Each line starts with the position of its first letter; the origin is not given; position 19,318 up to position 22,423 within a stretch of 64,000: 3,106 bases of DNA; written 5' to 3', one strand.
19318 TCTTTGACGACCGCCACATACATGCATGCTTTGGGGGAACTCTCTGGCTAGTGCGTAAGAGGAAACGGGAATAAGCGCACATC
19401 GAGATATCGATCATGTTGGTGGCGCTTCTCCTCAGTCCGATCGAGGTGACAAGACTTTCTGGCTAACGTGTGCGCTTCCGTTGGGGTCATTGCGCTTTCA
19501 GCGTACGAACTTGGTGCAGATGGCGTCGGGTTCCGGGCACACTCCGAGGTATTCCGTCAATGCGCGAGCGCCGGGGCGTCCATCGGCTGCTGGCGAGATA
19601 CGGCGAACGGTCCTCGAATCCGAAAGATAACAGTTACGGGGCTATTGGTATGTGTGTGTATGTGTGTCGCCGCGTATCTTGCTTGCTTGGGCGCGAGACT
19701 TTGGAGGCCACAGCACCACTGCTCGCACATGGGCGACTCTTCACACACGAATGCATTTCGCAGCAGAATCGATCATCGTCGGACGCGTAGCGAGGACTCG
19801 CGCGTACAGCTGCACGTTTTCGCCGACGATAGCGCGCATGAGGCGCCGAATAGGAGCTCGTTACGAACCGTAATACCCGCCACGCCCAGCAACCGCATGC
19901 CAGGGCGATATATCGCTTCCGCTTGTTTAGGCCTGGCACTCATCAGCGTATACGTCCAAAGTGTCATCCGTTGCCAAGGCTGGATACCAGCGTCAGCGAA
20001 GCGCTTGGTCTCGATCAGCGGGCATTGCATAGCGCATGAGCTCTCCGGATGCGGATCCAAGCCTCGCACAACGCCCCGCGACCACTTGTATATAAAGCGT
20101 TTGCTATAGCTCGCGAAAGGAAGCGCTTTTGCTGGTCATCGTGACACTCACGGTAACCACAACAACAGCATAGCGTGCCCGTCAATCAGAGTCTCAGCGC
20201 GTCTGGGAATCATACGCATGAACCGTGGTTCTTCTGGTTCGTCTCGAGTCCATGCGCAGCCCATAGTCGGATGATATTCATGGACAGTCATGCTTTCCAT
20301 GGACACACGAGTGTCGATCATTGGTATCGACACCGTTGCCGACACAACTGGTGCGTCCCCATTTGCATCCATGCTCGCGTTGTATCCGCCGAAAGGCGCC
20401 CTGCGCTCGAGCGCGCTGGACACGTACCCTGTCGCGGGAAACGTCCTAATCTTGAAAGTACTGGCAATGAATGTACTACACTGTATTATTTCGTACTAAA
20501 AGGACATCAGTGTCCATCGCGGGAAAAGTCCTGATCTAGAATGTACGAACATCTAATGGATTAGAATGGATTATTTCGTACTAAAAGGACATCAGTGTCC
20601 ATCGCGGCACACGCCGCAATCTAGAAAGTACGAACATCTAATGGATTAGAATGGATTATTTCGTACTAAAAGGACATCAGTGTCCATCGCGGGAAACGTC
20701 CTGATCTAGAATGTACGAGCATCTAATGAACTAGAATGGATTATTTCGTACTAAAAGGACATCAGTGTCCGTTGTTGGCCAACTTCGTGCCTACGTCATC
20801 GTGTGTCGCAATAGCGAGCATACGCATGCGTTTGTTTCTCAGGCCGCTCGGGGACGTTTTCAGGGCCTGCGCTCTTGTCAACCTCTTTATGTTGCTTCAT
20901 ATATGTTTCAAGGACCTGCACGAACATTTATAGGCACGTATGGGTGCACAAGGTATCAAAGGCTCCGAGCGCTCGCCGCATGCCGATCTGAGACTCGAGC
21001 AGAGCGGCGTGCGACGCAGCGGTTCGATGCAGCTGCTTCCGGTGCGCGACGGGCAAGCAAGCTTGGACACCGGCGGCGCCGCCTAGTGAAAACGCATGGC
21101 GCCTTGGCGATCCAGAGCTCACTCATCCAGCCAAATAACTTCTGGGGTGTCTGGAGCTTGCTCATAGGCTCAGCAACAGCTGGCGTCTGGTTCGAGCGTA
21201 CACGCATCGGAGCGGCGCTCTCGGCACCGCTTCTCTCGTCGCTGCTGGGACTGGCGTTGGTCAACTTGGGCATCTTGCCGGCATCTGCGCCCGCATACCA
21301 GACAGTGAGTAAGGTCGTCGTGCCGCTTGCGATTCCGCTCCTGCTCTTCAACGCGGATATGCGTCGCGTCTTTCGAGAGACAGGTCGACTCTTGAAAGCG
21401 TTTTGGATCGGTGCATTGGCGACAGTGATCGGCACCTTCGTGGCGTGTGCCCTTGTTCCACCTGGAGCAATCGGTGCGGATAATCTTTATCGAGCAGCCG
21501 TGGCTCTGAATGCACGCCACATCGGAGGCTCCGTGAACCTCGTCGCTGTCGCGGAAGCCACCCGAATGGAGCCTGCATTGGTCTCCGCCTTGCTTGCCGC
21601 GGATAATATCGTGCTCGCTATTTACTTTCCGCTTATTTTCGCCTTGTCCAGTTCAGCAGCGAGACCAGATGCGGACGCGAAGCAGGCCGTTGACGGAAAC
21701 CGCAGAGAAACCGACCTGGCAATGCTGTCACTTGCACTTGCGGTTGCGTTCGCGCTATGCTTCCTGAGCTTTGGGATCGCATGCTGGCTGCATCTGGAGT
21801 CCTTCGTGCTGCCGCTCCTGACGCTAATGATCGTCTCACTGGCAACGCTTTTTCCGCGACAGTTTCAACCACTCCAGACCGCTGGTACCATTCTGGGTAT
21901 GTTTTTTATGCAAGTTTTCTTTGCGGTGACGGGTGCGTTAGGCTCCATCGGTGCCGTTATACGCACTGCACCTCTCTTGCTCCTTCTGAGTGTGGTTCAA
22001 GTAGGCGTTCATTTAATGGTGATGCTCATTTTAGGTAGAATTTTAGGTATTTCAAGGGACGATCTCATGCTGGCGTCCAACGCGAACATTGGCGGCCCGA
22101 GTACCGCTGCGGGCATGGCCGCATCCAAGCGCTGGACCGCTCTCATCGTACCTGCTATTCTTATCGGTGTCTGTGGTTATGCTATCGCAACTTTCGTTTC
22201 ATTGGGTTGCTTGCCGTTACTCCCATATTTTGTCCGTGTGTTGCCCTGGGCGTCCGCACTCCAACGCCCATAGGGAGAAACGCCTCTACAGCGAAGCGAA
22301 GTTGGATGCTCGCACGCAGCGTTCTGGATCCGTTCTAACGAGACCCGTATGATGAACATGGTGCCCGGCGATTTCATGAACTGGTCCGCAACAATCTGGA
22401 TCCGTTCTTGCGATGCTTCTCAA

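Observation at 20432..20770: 85-bp minisatellite with a palindromic core abutting a membrane-protein gene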

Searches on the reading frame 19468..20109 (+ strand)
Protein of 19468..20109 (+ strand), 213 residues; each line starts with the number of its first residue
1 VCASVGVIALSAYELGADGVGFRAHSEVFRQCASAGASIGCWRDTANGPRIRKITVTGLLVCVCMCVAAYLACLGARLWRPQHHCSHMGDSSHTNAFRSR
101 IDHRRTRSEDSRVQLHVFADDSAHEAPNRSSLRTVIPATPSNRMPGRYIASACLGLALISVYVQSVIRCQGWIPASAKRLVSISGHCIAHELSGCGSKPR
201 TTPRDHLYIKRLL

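Call 32: find_encoding_contigs(protein=window:19468-20109:+, flank=4000, max_places=10)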
Protein window:19468-20109:+ (213 aa): no gene with exactly this product is on record in the collection.

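Call 54: search_protein_families(library=pfam, proteins=[window:19468-20109:+], max_evalue=0.1)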
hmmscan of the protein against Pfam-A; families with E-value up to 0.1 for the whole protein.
window:19468-20109:+ (213 aa): 0 families

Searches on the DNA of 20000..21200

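Call 7: search_rna_families(source=window, start=20000, end=21200, threshold=evalue, max_evalue=10, show_alignments=3)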
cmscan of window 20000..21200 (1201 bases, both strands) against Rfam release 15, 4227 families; matches with E-value up to 10: 2.
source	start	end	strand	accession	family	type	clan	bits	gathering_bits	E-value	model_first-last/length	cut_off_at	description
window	20079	20141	+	RF00668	mir-302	Gene; miRNA;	CL00096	18.6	55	1.9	1-68/68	no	mir-302 microRNA precursor family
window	20296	20358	-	RF02564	naRNA4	Gene; sRNA;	-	16.4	59.5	4.6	1-77/77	no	Nucleoid-associated noncoding RNA 4 (CssrE)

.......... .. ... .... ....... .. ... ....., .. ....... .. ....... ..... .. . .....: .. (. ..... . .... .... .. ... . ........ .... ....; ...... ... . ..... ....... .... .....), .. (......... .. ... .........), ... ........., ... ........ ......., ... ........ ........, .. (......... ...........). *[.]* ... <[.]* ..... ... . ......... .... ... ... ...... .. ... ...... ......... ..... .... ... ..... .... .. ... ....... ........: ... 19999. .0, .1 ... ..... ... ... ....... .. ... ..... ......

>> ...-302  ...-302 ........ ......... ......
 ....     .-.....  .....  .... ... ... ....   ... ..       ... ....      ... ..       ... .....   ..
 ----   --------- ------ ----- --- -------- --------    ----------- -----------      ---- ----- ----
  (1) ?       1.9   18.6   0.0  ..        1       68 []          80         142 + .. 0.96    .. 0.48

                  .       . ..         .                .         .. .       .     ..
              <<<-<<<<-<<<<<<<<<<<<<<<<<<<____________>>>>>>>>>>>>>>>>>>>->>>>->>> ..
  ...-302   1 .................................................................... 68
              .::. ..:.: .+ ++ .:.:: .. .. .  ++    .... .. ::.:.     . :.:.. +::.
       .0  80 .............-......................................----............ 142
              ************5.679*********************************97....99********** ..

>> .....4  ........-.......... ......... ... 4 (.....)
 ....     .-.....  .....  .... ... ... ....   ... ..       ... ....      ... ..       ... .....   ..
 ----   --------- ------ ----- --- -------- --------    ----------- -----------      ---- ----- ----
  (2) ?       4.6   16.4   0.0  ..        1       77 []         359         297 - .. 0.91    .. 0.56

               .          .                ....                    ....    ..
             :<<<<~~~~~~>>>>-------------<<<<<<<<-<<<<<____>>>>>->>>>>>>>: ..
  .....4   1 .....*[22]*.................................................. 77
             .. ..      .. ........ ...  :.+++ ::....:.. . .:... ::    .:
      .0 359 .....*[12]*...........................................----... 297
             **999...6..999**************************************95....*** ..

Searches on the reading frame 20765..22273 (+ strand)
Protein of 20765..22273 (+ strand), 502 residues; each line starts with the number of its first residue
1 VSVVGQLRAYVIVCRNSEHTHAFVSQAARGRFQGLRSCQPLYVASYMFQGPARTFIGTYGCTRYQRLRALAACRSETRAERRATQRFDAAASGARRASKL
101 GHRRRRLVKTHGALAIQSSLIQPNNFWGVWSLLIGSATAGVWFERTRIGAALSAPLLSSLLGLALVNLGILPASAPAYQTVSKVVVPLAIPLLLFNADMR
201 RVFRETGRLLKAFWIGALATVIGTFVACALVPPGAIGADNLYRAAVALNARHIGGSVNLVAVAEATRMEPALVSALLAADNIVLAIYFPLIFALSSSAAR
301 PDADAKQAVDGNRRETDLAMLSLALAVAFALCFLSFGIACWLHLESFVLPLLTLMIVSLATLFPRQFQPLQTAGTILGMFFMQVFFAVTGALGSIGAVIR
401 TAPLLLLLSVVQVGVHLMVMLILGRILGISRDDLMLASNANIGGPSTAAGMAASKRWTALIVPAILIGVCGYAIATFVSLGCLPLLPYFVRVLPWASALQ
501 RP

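Call 8: search_protein_families(library=pfam, proteins=[window:20765-22273:+])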
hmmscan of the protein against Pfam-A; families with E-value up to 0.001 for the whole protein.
window:20765-22273:+ (502 aa): 1 family
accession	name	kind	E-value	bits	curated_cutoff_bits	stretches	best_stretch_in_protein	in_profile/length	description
PF05684.17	DUF819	-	4.2e-76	256.9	27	1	131-482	1-372/379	Protein of unknown function (DUF819)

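Call 12: find_encoding_contigs(protein=window:20903-22273:+, flank=10000, max_places=6)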
Protein window:20903-22273:+ (456 aa): no gene with exactly this product is on record in the collection.

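Call 13: find_homologous_proteins(query=window:20903-22270:+)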
Query window:20903-22270:+ (456 aa): 945 proteins with E <= 0.001 among 8000 candidates; the best 120 are listed.
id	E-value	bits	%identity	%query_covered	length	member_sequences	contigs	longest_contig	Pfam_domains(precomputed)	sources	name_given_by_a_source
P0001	5.9e-285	963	100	100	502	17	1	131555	PF05684.18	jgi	-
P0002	2.8e-192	658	78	87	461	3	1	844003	PF05684.18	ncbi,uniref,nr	ncbi:hypothetical protein F1559_004747 [Cyanidiococcus yangmingshanensis]|uniref:DUF819 family prote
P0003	1.9e-187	642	79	85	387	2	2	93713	PF05684.18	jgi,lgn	jgi:uncharacterized membrane protein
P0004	1.3e-144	501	43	80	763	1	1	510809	PF05684.18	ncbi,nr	ncbi:putative membrane protein [Nymphaea thermarum]|nr:putative membrane protein [Nymphaea thermarum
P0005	1.8e-119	418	58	80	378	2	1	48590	PF05684.18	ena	-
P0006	4.4e-94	334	48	80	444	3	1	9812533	PF05684.18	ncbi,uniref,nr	ncbi:uncharacterized membrane protein YjcL isoform X1 [Phoenix dactylifera]|uniref:Uncharacterized m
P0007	1.2e-93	333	48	83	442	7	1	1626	PF05684.18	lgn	-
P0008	1.5e-93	332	45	85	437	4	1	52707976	PF05684.18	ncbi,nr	ncbi:keratin-associated protein [Perilla frutescens var. frutescens]|nr:keratin-associated protein [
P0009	1.0e-92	330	45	79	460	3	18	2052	PF05684.18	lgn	-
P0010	1.6e-92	329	47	80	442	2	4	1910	PF05684.18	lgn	-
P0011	2.3e-92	328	47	82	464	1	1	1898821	PF05684.18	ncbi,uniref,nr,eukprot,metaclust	ncbi:DUF819-domain-containing protein [Coccomyxa subellipsoidea C-169]|uniref:DUF819-domain-containi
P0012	2.9e-92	328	49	78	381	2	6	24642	PF05684.18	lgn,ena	-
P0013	3.5e-92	328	43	83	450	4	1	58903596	PF05684.18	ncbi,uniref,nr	ncbi:hypothetical protein RND71_009416 [Anisodus tanguticus]|uniref:Membrane protein YjcL n=1 Tax=An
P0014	5.0e-92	327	47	79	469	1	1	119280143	PF05684.18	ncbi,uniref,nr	ncbi:hypothetical protein K2173_028373 [Erythroxylum novogranatense]|uniref:Membrane protein YjcL n=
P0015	6.5e-92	327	43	88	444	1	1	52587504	PF05684.18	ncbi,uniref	ncbi:hypothetical protein ACJIZ3_009079 [Penstemon smallii]|uniref:Membrane protein YjcL n=1 Tax=Pen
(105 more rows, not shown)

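Call 14: find_encoding_contigs(protein=P0001, flank=10000, max_places=10)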
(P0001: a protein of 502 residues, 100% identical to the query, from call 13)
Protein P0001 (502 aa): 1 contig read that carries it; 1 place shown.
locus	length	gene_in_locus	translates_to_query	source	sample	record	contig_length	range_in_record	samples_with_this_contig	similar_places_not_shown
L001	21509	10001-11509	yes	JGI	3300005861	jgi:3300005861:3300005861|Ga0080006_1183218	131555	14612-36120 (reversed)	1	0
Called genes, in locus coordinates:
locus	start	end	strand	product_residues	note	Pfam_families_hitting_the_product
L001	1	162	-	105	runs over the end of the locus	-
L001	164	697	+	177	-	-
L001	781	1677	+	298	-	PF04193:PQ-loop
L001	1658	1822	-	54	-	-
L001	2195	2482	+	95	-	-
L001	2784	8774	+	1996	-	PF24065:REV3_N (weak), PF03104:DNA_pol_B_exo1 (weak), PF00136:DNA_pol_B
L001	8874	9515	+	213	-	-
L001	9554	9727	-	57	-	-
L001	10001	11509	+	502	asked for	PF05684:DUF819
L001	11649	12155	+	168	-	-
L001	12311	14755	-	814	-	-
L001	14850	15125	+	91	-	-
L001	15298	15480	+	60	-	-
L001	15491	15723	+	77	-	-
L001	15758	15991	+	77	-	-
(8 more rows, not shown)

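Call 15: find_encoding_contigs(protein=P0002, flank=10000, max_places=6)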
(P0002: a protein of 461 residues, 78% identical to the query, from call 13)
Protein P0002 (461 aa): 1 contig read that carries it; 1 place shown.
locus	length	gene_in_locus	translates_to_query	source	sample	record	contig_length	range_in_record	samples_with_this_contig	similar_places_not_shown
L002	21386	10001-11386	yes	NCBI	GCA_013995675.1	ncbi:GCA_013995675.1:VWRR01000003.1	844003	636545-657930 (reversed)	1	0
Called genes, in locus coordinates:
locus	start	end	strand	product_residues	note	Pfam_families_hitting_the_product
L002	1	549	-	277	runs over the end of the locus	PF02678:Pirin, PF05726:Pirin_C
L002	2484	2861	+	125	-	PF04193:PQ-loop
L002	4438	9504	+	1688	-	PF03104:DNA_pol_B_exo1, PF00136:DNA_pol_B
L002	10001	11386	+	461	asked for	PF05684:DUF819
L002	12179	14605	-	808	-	-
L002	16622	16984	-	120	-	-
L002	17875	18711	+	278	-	PF07209:DUF1415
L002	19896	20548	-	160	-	PF00679:EFG_C, PF21018:BipA_C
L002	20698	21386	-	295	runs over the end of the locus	PF00009:GTP_EFTU, PF22042:EF-G_D2, PF03144:GTP_EFTU_D2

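Call 16: find_encoding_contigs(protein=P0003, flank=10000, max_places=6)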
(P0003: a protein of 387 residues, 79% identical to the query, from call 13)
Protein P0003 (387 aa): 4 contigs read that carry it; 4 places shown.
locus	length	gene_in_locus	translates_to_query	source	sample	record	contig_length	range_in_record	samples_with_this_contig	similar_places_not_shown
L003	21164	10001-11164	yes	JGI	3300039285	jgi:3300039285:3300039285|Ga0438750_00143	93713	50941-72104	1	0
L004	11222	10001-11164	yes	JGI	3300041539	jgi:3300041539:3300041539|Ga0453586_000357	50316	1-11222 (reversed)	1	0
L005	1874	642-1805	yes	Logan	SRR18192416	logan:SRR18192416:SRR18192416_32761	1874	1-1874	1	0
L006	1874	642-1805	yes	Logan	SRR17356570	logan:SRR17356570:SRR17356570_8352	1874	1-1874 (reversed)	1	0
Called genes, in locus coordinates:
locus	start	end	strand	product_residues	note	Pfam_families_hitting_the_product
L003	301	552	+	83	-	-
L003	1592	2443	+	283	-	PF04193:PQ-loop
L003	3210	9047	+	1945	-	PF24065:REV3_N, PF24055:POL3_N (weak), PF03104:DNA_pol_B_exo1 (weak), PF00136:DNA_pol_B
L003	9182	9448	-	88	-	-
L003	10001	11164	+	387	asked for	PF05684:DUF819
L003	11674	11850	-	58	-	-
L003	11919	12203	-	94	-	-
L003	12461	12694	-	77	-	-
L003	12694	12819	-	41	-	-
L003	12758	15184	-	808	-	-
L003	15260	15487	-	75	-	-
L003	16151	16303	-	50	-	-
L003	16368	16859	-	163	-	-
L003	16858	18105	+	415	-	PF07209:DUF1415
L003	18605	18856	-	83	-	-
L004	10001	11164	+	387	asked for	PF05684:DUF819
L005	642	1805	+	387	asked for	PF05684:DUF819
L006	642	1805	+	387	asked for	PF05684:DUF819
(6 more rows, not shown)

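Call 34: list_cluster_members(proteins=[P0001])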
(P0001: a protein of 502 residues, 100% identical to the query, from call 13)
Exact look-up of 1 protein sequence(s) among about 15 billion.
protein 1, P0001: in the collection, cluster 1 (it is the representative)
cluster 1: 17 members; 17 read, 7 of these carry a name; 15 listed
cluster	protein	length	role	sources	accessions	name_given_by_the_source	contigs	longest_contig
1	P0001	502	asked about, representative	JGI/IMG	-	-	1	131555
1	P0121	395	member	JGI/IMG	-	uncharacterized membrane protein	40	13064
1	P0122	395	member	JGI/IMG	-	uncharacterized membrane protein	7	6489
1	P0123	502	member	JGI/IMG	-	uncharacterized membrane protein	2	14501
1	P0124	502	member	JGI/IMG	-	uncharacterized membrane protein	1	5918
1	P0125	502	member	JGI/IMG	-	uncharacterized membrane protein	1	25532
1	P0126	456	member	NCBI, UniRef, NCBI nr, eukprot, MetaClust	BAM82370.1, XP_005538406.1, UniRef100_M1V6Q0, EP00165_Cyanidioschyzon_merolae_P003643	hypothetical protein, conserved [Cyanidioschyzon merolae strain 10D] | DUF819 family protein n=1 Tax=Cyanidioschyzon merolae (strain NIES-3377 / 10D) ... | XP_005538406.1 hypothetical protein, conserved [Cyanidioschyzon merolae strain 10D]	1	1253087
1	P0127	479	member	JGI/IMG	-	uncharacterized membrane protein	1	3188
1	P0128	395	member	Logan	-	-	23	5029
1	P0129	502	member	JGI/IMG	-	-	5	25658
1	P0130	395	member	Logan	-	-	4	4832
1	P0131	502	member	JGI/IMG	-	-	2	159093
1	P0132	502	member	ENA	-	-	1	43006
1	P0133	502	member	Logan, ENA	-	-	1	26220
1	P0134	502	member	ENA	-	-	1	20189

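Call 35: find_encoding_contigs(protein=P0126, flank=10000, max_places=4)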
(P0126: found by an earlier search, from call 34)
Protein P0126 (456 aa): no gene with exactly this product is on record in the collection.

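Call 44: find_encoding_contigs(protein=P0132, flank=3000, max_places=10)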
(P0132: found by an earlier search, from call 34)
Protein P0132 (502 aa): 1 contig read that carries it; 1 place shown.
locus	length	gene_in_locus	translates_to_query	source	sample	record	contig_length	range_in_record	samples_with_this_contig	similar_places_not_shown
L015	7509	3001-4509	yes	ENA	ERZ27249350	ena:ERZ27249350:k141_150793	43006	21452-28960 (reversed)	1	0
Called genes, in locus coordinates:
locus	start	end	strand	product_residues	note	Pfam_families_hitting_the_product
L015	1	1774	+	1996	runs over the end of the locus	PF24065:REV3_N (weak), PF03104:DNA_pol_B_exo1 (weak), PF00136:DNA_pol_B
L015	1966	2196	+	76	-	-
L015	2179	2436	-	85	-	-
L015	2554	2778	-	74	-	-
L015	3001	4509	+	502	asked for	PF05684:DUF819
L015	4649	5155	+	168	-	-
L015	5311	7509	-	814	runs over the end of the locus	-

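Call 45: find_encoding_contigs(protein=P0129, flank=3000, max_places=10)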
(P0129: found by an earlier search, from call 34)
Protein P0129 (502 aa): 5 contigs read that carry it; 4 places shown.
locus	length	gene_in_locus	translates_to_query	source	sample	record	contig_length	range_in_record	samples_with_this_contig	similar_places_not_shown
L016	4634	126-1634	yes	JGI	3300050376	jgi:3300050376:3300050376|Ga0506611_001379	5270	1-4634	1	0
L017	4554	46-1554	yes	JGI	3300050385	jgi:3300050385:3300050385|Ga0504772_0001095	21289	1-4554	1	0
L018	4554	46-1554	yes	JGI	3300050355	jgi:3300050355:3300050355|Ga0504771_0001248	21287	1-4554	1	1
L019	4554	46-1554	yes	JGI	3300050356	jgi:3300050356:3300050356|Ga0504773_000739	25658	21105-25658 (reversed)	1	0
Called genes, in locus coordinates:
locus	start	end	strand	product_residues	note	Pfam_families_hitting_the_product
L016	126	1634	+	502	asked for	PF05684:DUF819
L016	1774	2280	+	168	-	-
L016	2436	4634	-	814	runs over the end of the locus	-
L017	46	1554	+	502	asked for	PF05684:DUF819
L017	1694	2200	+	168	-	-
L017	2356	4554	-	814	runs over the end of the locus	-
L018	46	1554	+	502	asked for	PF05684:DUF819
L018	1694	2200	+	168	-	-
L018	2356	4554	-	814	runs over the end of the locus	-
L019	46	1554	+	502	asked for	PF05684:DUF819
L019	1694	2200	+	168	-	-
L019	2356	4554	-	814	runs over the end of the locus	-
